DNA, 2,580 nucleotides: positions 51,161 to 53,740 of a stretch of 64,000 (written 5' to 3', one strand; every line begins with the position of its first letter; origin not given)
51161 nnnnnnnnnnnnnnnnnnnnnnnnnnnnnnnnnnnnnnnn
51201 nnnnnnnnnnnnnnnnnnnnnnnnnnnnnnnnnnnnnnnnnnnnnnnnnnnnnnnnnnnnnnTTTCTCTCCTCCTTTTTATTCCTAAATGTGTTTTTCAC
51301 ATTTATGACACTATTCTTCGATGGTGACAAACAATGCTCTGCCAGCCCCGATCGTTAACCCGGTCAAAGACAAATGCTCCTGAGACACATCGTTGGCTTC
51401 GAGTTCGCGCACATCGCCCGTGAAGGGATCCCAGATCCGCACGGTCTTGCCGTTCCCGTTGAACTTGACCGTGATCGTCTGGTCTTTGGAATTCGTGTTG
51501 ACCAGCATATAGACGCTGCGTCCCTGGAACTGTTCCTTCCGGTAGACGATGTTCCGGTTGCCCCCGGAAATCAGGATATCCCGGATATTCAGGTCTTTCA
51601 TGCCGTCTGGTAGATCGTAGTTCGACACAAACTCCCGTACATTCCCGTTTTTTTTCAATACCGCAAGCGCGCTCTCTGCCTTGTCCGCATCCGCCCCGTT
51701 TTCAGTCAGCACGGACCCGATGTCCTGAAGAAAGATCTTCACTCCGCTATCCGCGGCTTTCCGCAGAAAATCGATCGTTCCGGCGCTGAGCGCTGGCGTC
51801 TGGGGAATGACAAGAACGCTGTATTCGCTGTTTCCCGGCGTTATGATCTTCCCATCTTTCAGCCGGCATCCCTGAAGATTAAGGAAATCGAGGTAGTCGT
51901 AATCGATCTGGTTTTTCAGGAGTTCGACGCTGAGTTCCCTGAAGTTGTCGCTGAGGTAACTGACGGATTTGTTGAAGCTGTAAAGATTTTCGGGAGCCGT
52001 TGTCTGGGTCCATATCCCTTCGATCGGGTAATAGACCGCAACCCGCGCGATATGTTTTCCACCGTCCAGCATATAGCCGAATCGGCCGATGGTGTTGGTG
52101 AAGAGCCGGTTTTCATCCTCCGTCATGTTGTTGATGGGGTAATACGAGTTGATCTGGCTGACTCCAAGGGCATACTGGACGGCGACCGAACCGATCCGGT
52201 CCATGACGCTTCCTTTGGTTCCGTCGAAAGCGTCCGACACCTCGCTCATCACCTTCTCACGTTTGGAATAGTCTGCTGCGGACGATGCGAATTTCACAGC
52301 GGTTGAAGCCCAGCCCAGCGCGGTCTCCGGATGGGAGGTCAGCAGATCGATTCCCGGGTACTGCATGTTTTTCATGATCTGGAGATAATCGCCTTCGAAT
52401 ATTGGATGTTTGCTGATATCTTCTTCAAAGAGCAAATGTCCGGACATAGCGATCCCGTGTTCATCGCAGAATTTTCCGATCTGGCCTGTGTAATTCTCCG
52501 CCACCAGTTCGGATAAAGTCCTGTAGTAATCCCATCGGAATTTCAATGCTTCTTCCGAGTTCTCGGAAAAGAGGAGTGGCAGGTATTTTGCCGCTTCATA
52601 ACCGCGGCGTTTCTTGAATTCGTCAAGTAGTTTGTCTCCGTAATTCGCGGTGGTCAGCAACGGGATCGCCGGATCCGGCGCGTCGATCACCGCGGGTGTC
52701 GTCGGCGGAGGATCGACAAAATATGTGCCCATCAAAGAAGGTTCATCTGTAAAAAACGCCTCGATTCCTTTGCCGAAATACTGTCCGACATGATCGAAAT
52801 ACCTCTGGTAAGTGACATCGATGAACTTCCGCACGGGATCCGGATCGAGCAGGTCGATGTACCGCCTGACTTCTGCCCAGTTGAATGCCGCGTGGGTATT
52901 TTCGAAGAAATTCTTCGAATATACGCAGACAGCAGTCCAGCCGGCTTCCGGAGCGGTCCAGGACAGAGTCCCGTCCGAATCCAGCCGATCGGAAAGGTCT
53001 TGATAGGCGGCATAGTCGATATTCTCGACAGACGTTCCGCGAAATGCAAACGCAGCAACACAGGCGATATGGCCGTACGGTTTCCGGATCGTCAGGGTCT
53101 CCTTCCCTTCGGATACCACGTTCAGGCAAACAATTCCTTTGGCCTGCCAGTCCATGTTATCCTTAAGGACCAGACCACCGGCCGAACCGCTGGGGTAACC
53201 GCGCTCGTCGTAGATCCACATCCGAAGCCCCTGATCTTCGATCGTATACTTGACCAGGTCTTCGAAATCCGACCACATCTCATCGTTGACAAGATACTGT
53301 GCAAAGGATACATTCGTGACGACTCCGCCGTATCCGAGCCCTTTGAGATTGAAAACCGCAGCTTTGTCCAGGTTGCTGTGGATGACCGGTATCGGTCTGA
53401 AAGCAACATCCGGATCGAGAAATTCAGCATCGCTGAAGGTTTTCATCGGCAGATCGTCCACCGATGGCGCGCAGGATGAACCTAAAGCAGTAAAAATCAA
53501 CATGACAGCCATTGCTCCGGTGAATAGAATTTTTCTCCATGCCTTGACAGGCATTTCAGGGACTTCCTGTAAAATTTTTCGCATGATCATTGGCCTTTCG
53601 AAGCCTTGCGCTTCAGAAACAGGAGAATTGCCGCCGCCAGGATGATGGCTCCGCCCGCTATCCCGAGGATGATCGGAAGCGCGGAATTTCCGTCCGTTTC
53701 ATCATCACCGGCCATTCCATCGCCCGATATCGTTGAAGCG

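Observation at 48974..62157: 13-kb lower-GC accessory island encoding an unassigned extracellular glycan-capture/import system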

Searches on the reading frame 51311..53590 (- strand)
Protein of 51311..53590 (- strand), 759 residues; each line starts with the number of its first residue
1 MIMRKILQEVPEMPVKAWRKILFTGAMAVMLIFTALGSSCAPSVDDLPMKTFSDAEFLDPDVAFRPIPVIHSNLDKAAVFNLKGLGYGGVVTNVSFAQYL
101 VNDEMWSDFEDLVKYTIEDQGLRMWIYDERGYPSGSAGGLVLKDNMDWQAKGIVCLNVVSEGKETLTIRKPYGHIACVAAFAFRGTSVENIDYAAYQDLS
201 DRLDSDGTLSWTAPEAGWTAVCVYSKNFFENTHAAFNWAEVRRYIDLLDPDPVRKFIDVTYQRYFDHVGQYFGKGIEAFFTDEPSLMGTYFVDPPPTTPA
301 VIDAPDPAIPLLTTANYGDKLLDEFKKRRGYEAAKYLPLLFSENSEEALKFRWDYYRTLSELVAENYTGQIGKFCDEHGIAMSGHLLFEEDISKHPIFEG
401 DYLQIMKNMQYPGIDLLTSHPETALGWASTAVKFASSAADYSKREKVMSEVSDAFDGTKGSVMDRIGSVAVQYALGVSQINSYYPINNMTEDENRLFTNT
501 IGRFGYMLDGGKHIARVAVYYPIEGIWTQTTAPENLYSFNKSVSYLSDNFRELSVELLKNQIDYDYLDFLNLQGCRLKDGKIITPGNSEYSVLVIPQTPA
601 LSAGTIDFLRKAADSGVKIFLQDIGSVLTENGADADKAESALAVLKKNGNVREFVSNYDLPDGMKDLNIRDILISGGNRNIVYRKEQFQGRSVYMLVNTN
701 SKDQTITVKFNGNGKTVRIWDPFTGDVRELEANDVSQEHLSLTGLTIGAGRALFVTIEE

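Call 4: search_protein_families(library=pfam, max_evalue=0.01, proteins=[window:51311-53590:-])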
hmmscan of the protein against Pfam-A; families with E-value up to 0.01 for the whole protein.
window:51311-53590:- (759 aa): 1 family
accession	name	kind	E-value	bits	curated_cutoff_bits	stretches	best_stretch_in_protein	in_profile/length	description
PF17132.9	Glyco_hydro_106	-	9.6e-35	120.7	29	3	491-730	512-739/743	alpha-L-rhamnosidase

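Call 5: search_protein_families(library=ncbifam, max_evalue=0.01, proteins=[window:51311-53590:-])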
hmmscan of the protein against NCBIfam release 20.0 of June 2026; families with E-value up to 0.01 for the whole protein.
window:51311-53590:- (759 aa): 1 family
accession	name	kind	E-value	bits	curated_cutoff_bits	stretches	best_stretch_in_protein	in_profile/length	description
NF049897.1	AlphaRhamBT4145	equivalog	9.8e-23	80.1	1300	2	485-736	435-696/897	alpha-L-rhamnosidase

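Call 9: search_solved_structures(query=window:51311-53590:-, max_evalue=0.1)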
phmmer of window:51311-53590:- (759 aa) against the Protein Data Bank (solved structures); distinct sequences matched with E-value up to 0.1: 3.
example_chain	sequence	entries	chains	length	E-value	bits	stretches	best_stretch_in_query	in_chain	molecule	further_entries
6q2f_A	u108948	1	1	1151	9.3e-15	57.1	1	314-729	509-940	Glycoside hydrolase family protein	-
5mwk_A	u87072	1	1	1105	1.8e-06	29.7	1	315-374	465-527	Glycoside hydrolase family 2, sugar binding protein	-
5mqm_A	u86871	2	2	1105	1.8e-06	29.7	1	315-374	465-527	Glycosyl hydrolases family 2, sugar binding domain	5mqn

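Call 10: find_encoding_contigs(protein=window:51311-53590:-, flank=10000, max_places=6)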
Protein window:51311-53590:- (759 aa): no gene with exactly this product is on record in the collection.

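Call 37: find_homologous_proteins(query=window:51311-53590:-, max_evalue=1e-10)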
Query window:51311-53590:- (759 aa): 1099 proteins with E <= 1e-10 among 8000 candidates; the best 120 are listed.
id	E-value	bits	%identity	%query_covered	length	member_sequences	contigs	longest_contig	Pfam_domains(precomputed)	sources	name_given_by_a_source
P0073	0.0e+0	1726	100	98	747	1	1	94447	PF17132.10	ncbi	-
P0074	0.0e+0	1195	68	97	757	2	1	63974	PF17132.10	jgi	-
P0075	0.0e+0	1180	68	96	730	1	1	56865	PF17132.10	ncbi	ncbi:MAG: glycosyl hydrolase [Saccharofermentanales bacterium]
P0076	0.0e+0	1037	60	97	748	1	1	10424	PF17132.10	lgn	-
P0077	7.8e-296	1001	58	98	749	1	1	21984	PF17132.10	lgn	-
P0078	2.8e-293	993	59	94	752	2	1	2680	PF17132.10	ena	-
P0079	1.8e-269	914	55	94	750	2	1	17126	PF17132.10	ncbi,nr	ncbi:MAG: glycosyl hydrolase [Ignavibacteriaceae bacterium]|nr:glycosyl hydrolase [Ignavibacteriacea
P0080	5.3e-239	813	50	94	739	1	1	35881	PF17132.10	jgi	jgi:hypothetical protein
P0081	2.2e-232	792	49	97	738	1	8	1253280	PF17132.10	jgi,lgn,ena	-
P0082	6.3e-214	731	48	93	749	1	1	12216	PF17132.10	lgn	-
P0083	1.0e-208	713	45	97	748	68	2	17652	PF17132.10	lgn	-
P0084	1.5e-206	706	44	97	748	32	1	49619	PF17132.10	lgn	-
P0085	4.4e-204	698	46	93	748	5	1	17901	PF17132.10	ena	-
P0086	9.6e-202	690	45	93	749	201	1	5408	PF17132.10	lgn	-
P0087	1.1e-194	667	44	93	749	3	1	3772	PF17132.10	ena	-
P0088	5.7e-193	661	43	94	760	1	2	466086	PF17132.10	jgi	jgi:hypothetical protein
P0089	4.2e-188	645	42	90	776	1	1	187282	PF17132.10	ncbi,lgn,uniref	ncbi:glycosyl hydrolase [Paenibacillus sp. GCM10027626]|uniref:glycosyl hydrolase n=1 Tax=Paenibacil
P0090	1.1e-187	644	42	97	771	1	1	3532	PF17132.10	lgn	-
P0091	2.2e-186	639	41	95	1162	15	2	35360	PF17132.10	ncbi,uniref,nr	ncbi:glycosyl hydrolase [Cohnella phaseoli]|uniref:Alpha-L-rhamnosidase-like protein n=1 Tax=Cohnell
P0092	5.2e-186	638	42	94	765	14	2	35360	PF17132.10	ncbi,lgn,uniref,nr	ncbi:glycosyl hydrolase [Cohnella phaseoli]|uniref:Alpha-L-rhamnosidase-like protein n=1 Tax=Cohnell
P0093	6.2e-186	638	41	94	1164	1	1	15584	PF17132.10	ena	-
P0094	8.7e-186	638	43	94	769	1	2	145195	PF17132.10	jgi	-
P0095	9.9e-186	637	42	93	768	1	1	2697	PF17132.10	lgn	-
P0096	2.4e-183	629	42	93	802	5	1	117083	PF17132.10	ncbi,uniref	ncbi:glycosyl hydrolase [Cohnella sp. GCM10012308]|uniref:glycosyl hydrolase n=1 Tax=Cohnella sp. GC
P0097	1.4e-182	627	42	94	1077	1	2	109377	PF17132.10,PF01156.25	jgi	jgi:inosine-uridine nucleoside N-ribohydrolase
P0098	8.3e-181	621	42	93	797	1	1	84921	PF17132.10,PF08532.17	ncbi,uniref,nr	ncbi:glycosyl hydrolase [Cohnella nanjingensis]|uniref:Glycoside hydrolase family 42 N-terminal doma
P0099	5.5e-180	618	41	95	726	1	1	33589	PF17132.10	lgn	-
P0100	2.0e-179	616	41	94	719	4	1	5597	PF17132.10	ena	-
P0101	8.9e-179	614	42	94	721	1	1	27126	PF17132.10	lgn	-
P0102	1.2e-178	614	42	95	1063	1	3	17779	PF17132.10,PF01156.25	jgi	jgi:inosine-uridine nucleoside N-ribohydrolase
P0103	6.8e-178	611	43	92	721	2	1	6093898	PF17132.10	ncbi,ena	-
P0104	2.0e-174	600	41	91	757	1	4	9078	PF17132.10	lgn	-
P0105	6.3e-172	592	56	62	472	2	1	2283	PF17132.10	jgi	jgi:hypothetical protein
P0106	2.8e-171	590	41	94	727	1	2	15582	PF17132.10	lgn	-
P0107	2.8e-170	586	40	92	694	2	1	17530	PF17132.10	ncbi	ncbi:MAG: glycosyl hydrolase [Mangrovibacterium sp.]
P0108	8.8e-168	578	40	94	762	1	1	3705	PF17132.10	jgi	-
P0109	6.0e-167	575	40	93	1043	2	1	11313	PF17132.10,PF01156.25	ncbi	-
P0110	3.7e-164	566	41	90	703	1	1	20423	PF17132.10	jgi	jgi:hypothetical protein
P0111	1.5e-161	557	38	94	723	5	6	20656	PF17132.10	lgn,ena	-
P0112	1.4e-160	554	41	94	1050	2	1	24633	PF17132.10,PF01156.25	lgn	-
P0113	1.0e-159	551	42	92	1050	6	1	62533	PF17132.10,PF01156.25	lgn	-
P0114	5.7e-159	549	41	96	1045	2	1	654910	PF17132.10,PF01156.25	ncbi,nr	ncbi:glycosyl hydrolase [Pedobacter africanus]|nr:glycosyl hydrolase [Pedobacter africanus]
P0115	6.5e-159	549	42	92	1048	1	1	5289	PF17132.10,PF01156.25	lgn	-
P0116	8.5e-159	548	41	93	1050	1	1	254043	PF17132.10,PF01156.25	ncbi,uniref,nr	ncbi:Inosine-uridine nucleoside N-ribohydrolase [Pedobacter sp. ok626]|uniref:glycosyl hydrolase n=1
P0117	2.2e-152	527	38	96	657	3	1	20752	PF17132.10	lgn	-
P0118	3.5e-152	526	36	98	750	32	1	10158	PF17132.10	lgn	-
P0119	8.3e-147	509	38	90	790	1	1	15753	PF17132.10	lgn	-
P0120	5.4e-145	503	39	90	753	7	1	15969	PF17132.10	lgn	-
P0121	1.1e-143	498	40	88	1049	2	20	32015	PF17132.10,PF01156.25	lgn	-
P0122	1.3e-142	495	37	94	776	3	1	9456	PF17132.10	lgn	-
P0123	9.7e-140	485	37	95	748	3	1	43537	PF17132.10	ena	-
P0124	1.0e-139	485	38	90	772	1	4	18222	PF17132.10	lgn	-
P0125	7.2e-136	472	37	93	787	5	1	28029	PF17132.10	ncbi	-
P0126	7.4e-136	472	39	89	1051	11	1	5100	PF17132.10,PF01156.25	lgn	-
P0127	2.1e-135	471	38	93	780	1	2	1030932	PF17132.10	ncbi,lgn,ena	-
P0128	4.8e-135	470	38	93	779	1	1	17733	PF17132.10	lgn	-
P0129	5.4e-135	470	36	92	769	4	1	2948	PF17132.10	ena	-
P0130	5.7e-135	470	38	89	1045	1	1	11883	PF17132.10,PF01156.25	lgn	-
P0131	2.2e-134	468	38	89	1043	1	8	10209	PF17132.10,PF01156.25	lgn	-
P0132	2.6e-134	467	35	96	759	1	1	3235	PF17132.10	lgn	-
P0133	7.4e-134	466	35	92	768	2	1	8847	PF17132.10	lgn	-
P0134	2.3e-133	464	38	90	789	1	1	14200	PF17132.10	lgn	-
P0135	2.7e-133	464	36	95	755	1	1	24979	PF17132.10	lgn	-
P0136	4.6e-133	463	36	91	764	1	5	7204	PF17132.10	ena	-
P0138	1.2e-131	459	35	91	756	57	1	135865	PF17132.10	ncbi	-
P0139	1.4e-131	458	35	90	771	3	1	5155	PF17132.10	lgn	-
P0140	1.4e-130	455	36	93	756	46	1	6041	PF17132.10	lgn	-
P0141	4.1e-130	453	35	92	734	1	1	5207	PF17132.10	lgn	-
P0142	6.6e-129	449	38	90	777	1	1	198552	PF17132.10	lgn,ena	-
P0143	7.6e-128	446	34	92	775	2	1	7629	PF17132.10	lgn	-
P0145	1.1e-124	435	37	90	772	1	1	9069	PF17132.10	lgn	-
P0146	2.0e-122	428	35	92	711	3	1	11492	PF17132.10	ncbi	-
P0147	9.4e-120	419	36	89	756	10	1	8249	PF17132.10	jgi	-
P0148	2.8e-119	418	37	86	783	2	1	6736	PF17132.10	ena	-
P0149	4.4e-118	414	36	85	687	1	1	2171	PF17132.10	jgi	jgi:hypothetical protein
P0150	3.4e-117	411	34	93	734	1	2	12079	PF17132.10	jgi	-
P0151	1.9e-116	408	36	90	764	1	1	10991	PF17132.10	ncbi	-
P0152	5.3e-116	407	34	94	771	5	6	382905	PF17132.10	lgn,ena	-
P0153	1.7e-115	405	34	92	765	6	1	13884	PF17132.10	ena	-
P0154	2.7e-114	401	33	91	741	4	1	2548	PF17132.10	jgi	jgi:hypothetical protein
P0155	3.0e-114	401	35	89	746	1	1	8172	PF17132.10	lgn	-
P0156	9.1e-114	399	33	91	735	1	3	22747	PF17132.10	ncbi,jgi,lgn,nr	ncbi:hypothetical protein FJZ31_32135 [Candidatus Poribacteria bacterium]|nr:hypothetical protein [C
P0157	1.3e-113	399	32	91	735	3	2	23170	PF17132.10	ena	-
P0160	3.6e-112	394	33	89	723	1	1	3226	PF17132.10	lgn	-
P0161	3.3e-111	391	36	83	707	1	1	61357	PF17132.10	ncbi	-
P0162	2.2e-110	388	32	92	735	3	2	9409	PF17132.10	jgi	-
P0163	9.4e-110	386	32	89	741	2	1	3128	PF17132.10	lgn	-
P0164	1.1e-109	386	32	91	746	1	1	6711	PF17132.10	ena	-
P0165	2.2e-109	385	34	92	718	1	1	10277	PF17132.10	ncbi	-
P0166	3.6e-109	384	34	90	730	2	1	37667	PF17132.10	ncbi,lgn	ncbi:MAG: hypothetical protein ACK5LX_04695 [Oscillospiraceae bacterium]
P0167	1.5e-108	382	33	92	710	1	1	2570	PF17132.10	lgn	-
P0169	7.7e-108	380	34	90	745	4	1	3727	PF17132.10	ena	-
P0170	3.8e-107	378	37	82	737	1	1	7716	PF17132.10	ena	-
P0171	1.5e-106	376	35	86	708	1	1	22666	PF17132.10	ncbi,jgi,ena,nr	ncbi:MAG: hypothetical protein FWH48_00190 [Oscillospiraceae bacterium]|nr:hypothetical protein [Osc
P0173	1.7e-105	372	32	96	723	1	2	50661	PF17132.10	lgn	-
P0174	6.2e-105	370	34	87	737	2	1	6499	PF17132.10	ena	-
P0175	7.3e-105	370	34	87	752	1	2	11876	PF17132.10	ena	-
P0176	1.7e-104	369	33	86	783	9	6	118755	PF17132.10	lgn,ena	-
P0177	5.0e-104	367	32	90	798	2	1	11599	PF17132.10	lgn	-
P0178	5.7e-104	367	32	92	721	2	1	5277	PF17132.10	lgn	-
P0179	9.5e-104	366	32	89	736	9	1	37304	PF17132.10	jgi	-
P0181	7.5e-102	360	32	91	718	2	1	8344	PF17132.10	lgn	-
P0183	7.2e-101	357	35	87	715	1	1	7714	PF17132.10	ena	-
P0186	6.1e-100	354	31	92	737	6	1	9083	PF17132.10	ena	-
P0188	1.5e-99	352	31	96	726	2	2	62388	PF17132.10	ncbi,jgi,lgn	jgi:uncharacterized protein YneF (UPF0154 family)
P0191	6.1e-99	350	37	71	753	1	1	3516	PF17132.10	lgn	-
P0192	1.2e-98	349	32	92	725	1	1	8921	PF17132.10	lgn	-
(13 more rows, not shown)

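Call 76: search_solved_structures(query=A3, max_evalue=0.001, show_alignments=2)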
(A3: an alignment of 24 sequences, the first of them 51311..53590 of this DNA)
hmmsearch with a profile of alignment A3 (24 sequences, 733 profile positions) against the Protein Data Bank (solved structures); distinct sequences matched with E-value up to 0.001: 3.
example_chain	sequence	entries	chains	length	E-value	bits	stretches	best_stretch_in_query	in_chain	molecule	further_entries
6q2f_A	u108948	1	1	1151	1.1e-34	123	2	540-732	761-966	Glycoside hydrolase family protein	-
5mwk_A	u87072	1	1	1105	1.5e-24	89.5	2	266-359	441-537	Glycoside hydrolase family 2, sugar binding protein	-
5mqm_A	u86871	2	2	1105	2.1e-24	89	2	267-359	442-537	Glycosyl hydrolases family 2, sugar binding domain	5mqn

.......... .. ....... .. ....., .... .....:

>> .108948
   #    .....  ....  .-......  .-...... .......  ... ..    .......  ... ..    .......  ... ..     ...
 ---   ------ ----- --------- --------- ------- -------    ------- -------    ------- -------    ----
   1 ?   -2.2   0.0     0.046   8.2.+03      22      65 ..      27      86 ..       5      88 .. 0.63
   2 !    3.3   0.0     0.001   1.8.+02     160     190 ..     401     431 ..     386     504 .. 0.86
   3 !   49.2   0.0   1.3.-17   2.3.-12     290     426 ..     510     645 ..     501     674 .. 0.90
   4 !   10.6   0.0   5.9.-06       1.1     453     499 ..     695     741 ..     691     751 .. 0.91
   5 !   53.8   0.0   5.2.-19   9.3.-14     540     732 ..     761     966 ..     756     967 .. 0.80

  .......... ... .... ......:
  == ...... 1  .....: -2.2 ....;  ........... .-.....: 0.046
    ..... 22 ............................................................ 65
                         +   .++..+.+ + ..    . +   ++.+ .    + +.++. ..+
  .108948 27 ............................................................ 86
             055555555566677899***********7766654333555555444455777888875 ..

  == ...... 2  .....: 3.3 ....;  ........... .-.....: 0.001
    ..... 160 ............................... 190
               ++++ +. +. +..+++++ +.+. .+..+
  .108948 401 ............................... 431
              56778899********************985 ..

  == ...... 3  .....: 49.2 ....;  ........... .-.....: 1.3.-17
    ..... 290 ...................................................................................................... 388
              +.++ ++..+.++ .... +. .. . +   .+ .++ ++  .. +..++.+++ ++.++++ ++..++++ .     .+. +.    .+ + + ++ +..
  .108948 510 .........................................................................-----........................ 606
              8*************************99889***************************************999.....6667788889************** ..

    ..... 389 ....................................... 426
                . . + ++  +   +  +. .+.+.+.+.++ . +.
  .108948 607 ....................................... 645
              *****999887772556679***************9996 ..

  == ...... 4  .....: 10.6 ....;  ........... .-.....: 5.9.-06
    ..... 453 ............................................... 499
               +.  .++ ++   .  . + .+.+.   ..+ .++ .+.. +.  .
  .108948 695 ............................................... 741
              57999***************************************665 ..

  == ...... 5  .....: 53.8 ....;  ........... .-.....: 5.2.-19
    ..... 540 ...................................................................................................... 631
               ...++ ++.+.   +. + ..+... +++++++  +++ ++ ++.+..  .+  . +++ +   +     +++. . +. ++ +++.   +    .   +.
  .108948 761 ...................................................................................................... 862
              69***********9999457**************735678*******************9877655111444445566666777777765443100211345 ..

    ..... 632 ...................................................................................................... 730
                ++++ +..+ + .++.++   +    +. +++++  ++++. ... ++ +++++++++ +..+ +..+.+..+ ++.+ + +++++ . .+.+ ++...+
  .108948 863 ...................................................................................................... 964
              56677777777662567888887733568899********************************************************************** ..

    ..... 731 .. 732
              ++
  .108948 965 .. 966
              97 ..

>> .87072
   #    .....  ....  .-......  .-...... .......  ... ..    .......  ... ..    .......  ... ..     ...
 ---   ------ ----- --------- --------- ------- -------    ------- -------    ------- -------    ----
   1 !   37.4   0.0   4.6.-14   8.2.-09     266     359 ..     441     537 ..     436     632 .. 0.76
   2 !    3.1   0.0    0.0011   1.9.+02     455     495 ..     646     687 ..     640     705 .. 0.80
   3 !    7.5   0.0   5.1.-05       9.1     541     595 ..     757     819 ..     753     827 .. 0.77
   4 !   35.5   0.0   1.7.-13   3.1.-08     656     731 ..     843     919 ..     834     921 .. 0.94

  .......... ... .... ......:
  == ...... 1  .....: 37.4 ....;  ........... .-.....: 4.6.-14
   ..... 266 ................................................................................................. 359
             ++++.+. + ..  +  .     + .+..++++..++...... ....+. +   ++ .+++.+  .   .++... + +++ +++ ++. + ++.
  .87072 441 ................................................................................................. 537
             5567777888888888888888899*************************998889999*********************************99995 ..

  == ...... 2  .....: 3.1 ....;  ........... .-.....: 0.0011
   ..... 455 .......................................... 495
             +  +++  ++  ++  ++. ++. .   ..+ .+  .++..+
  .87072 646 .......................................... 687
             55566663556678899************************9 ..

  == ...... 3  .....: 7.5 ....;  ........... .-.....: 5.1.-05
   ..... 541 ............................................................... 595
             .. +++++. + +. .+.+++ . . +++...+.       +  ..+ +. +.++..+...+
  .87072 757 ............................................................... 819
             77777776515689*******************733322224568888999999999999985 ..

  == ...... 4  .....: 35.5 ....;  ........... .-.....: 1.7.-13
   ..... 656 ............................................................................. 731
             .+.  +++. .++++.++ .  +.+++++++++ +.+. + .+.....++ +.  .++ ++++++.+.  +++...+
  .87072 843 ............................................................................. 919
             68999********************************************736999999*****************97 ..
